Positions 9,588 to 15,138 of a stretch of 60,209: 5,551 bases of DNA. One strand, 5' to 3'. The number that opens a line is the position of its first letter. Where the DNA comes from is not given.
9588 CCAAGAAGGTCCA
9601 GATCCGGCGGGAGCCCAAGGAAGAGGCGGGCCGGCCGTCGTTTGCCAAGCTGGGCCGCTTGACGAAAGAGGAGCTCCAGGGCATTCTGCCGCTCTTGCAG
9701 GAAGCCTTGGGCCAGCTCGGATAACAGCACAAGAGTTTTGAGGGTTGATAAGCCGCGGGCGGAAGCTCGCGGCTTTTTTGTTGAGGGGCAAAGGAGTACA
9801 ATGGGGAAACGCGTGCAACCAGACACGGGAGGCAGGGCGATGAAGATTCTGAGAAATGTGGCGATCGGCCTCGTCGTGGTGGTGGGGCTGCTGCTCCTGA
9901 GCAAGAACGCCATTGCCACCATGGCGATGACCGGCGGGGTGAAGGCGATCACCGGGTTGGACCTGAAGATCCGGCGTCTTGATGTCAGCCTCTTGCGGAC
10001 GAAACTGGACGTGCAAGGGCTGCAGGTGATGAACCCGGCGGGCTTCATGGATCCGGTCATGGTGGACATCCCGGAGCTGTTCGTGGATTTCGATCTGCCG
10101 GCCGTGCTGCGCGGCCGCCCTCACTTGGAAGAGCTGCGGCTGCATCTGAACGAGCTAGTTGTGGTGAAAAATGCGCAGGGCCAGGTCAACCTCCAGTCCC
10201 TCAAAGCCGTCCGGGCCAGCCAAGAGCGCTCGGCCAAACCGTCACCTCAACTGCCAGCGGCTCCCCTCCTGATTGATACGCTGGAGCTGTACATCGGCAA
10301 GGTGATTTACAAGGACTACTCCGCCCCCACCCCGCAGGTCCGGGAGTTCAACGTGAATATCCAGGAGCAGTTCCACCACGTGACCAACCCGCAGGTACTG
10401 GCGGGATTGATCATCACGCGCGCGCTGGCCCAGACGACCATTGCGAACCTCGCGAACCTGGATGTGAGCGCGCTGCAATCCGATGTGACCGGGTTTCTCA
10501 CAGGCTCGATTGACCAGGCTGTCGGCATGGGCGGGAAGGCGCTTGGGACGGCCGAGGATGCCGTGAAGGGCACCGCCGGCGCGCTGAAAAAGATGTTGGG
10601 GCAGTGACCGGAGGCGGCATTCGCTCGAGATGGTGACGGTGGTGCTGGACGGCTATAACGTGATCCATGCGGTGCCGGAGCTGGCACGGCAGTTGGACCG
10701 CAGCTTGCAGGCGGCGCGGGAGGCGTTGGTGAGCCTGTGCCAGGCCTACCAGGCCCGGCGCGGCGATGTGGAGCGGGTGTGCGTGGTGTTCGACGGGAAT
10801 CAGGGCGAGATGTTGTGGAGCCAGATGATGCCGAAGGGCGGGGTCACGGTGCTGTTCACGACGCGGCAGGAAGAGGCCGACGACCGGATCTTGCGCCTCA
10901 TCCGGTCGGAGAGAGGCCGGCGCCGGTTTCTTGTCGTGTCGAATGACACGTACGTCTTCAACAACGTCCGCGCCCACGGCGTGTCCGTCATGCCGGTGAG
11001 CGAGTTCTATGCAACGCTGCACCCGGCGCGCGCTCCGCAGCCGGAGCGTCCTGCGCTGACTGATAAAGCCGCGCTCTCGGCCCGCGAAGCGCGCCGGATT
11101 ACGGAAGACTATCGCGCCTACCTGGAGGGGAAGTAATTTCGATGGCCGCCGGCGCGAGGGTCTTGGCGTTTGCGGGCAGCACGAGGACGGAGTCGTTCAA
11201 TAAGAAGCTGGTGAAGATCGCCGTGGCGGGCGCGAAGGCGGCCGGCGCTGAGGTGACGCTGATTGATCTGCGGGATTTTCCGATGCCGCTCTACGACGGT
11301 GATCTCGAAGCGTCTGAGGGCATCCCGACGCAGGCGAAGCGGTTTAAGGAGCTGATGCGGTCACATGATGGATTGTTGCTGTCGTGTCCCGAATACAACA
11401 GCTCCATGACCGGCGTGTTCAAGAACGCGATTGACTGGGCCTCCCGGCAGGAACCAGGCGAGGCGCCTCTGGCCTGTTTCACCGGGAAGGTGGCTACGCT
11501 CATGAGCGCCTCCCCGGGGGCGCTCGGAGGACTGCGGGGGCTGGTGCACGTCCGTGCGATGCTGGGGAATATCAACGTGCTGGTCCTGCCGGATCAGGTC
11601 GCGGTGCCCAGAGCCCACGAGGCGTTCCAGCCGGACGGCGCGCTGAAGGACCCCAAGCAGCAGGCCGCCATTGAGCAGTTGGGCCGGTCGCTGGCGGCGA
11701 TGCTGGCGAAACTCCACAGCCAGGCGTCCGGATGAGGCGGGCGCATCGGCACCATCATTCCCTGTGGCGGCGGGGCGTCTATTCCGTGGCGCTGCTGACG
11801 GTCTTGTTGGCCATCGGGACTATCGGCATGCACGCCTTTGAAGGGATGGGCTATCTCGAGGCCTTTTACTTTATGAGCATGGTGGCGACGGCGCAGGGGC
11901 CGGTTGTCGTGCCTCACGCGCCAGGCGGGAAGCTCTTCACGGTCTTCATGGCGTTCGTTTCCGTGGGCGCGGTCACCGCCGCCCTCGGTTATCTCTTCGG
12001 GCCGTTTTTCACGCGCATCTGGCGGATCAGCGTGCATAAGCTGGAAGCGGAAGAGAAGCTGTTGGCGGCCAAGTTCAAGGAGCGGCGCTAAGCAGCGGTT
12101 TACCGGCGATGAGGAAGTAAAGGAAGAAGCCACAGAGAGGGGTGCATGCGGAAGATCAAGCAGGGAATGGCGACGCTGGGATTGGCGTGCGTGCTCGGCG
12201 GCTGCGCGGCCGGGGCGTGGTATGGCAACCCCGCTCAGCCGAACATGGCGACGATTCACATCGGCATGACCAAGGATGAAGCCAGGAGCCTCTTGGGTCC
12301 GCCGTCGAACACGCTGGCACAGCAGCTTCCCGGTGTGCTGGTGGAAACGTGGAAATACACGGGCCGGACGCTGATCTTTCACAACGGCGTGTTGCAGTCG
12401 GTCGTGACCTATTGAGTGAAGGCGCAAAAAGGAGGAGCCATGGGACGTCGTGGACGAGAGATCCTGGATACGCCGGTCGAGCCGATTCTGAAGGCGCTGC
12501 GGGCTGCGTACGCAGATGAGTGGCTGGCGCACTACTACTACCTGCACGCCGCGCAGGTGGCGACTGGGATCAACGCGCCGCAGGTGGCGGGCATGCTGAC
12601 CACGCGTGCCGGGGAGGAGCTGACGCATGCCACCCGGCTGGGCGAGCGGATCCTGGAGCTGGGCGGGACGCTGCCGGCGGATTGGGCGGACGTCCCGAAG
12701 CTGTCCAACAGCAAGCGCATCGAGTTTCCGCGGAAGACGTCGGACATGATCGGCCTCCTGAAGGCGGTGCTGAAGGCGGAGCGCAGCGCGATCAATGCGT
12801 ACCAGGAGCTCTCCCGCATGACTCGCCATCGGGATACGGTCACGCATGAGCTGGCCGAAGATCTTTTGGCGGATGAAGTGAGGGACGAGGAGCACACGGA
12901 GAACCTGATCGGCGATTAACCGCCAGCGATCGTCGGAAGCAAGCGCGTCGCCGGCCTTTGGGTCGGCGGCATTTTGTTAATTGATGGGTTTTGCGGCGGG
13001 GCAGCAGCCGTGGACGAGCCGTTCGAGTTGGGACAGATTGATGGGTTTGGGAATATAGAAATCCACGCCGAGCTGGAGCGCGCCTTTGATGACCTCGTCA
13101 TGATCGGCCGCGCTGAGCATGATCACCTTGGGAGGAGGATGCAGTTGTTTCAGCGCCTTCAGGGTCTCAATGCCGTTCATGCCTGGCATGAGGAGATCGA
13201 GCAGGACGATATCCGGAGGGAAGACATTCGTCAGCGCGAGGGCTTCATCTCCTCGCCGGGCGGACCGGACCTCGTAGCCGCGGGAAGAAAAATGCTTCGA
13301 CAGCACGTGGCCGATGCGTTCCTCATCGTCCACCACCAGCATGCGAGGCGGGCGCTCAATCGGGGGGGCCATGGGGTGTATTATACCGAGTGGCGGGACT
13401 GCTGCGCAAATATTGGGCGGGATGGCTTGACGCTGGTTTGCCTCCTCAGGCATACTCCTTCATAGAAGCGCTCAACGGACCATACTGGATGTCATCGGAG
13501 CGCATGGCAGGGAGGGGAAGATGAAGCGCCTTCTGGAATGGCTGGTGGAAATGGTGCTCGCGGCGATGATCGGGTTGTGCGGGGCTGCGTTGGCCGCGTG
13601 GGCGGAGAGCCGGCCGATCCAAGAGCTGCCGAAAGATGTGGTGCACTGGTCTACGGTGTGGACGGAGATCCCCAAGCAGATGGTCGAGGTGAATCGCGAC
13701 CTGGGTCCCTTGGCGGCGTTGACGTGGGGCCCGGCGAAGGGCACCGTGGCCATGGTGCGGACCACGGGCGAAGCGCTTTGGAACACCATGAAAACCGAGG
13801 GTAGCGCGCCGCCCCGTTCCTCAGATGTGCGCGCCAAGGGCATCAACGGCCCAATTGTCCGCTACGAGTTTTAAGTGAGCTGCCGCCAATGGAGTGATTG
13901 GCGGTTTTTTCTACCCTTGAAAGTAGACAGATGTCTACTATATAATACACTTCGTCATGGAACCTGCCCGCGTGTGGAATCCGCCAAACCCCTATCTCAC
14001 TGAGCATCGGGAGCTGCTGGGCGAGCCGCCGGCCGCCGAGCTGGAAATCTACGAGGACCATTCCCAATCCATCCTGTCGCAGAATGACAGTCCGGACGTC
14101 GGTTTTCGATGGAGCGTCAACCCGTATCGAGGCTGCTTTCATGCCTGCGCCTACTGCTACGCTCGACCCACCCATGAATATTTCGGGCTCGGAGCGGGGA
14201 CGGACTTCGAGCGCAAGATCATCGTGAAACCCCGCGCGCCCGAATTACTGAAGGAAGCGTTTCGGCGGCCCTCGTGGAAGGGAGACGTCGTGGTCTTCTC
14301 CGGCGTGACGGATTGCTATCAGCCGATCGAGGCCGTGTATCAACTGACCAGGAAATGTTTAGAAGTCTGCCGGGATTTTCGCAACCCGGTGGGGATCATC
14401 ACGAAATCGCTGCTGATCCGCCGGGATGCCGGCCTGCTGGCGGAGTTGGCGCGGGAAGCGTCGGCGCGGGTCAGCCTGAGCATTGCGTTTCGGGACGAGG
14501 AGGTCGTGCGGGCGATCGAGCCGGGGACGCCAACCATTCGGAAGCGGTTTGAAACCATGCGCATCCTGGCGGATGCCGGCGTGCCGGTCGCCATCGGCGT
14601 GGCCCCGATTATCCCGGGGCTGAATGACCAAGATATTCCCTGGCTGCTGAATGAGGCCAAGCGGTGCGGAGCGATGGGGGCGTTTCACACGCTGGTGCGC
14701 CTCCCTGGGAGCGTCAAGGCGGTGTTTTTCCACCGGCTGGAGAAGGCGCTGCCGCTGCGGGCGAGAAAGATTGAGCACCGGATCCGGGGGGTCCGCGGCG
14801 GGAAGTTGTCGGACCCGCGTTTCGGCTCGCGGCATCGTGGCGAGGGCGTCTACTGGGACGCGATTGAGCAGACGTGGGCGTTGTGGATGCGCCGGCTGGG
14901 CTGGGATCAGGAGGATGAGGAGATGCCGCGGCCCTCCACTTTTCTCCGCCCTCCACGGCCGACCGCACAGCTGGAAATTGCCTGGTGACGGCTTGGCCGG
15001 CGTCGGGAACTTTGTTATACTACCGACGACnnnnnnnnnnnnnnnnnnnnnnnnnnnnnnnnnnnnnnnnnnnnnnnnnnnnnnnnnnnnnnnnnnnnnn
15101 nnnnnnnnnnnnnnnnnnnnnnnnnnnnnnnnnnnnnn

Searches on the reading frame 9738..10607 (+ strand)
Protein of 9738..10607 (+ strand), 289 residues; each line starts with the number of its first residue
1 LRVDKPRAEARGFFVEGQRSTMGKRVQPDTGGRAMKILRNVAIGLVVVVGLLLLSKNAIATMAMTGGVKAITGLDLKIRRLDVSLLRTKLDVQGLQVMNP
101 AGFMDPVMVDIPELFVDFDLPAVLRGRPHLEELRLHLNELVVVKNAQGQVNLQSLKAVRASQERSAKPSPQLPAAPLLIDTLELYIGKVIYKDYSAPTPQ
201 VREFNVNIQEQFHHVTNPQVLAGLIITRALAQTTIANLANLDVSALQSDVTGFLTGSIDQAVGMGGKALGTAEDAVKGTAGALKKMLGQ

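Call 87: search_protein_families(library=pfam, proteins=[window:9738-10607:+], max_evalue=0.0001)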
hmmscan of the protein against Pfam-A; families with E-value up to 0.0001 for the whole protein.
window:9738-10607:+ (289 aa): 1 family
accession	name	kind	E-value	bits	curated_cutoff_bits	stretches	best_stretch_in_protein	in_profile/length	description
PF05359.17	DUF748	-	1.8e-12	46.6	50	1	32-208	12-184/1037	Domain of Unknown Function (DUF748)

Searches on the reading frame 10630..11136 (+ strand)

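Call 87: search_protein_families(library=pfam, proteins=[window:10630-11136:+], max_evalue=0.0001)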
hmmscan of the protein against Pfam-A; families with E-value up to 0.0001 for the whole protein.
window:10630-11136:+ (168 aa): 1 family
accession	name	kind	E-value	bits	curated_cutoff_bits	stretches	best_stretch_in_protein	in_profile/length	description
PF05991.17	NYN_YacP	-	5.5e-25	88.7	24.6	1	5-139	2-136/166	YacP-like NYN domain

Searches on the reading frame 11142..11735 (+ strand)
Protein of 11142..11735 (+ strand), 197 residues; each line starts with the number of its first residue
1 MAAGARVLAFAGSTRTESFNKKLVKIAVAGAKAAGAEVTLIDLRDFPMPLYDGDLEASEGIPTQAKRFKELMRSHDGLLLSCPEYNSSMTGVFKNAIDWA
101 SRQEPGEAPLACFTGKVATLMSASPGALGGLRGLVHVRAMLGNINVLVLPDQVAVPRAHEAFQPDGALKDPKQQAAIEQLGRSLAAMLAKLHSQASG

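Call 87: search_protein_families(library=pfam, proteins=[window:11142-11735:+], max_evalue=0.0001)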
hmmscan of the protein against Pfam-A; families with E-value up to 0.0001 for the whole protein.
window:11142-11735:+ (197 aa): 2 families
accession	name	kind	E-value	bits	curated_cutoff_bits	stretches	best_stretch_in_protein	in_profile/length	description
PF03358.20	FMN_red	-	8.6e-43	146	24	1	6-159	2-151/152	NADPH-dependent FMN reductase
PF02525.22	Flavodoxin_2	-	4e-10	40.2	27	1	6-102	2-105/198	Flavodoxin-like fold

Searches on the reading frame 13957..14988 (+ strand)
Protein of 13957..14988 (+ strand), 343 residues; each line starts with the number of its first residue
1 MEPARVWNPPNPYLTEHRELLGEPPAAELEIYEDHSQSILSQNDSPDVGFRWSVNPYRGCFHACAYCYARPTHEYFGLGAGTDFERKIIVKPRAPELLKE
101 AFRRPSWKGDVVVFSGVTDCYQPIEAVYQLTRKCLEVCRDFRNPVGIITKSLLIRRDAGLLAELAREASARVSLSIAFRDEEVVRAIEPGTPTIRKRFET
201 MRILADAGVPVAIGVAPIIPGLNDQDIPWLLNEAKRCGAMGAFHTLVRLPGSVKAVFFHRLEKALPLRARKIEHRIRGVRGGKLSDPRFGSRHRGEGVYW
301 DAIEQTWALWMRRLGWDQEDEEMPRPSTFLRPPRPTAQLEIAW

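Call 87: search_protein_families(library=pfam, proteins=[window:13957-14988:+], max_evalue=0.0001)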
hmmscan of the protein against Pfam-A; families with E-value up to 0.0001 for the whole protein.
window:13957-14988:+ (343 aa): 1 family
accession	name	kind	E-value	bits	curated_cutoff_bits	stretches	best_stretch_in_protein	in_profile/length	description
PF04055.27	Radical_SAM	-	1.1e-17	65.2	29.5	1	54-232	1-164/166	Radical SAM superfamily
